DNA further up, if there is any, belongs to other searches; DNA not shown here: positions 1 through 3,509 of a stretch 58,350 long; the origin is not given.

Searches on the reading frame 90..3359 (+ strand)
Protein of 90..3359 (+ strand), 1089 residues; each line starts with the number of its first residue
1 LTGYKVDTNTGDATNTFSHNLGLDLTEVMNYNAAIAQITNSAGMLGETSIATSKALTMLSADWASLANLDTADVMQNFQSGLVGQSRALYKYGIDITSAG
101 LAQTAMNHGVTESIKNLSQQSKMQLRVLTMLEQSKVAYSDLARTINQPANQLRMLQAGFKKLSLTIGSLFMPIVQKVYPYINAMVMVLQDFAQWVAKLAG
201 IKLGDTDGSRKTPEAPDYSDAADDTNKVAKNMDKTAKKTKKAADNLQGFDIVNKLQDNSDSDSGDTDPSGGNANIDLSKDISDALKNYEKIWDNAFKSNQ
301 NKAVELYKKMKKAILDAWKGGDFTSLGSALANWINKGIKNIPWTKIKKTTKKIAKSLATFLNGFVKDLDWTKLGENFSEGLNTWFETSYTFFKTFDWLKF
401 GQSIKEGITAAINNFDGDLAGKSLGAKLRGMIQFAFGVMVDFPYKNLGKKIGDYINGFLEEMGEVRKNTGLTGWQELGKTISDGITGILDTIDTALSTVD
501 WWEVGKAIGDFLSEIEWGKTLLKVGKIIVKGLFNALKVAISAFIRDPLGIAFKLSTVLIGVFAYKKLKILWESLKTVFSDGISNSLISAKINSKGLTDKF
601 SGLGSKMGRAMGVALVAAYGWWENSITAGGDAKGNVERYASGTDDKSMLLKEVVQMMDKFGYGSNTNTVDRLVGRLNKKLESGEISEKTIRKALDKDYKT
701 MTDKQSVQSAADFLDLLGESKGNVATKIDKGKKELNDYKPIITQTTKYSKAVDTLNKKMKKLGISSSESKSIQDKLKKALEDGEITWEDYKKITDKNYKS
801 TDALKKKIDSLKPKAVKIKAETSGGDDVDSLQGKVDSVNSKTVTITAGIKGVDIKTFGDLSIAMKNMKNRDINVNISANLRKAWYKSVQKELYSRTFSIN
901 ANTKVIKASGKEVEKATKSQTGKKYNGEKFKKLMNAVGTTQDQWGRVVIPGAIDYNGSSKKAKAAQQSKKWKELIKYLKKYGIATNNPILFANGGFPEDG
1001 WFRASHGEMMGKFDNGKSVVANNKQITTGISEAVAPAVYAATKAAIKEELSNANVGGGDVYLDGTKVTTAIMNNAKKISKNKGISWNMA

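Call 16: search_protein_families(library=phrogs, proteins=[window:90-3359:+], max_evalue=0.00001)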
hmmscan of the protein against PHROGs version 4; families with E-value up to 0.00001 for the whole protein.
window:90-3359:+ (1089 aa): 4 families
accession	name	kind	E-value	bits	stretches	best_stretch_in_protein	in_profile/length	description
phrog_28918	-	unknown function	5.2e-72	244.1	1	1-501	51-581/1445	-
phrog_1535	-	tail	1.5e-35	123.7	1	47-1083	253-1145/1152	tail length tape measure protein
phrog_31409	-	tail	4.4e-15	56.6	1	20-247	112-345/365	tail length tape measure protein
phrog_28083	-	unknown function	2.7e-07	30.5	1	9-181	250-422/830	-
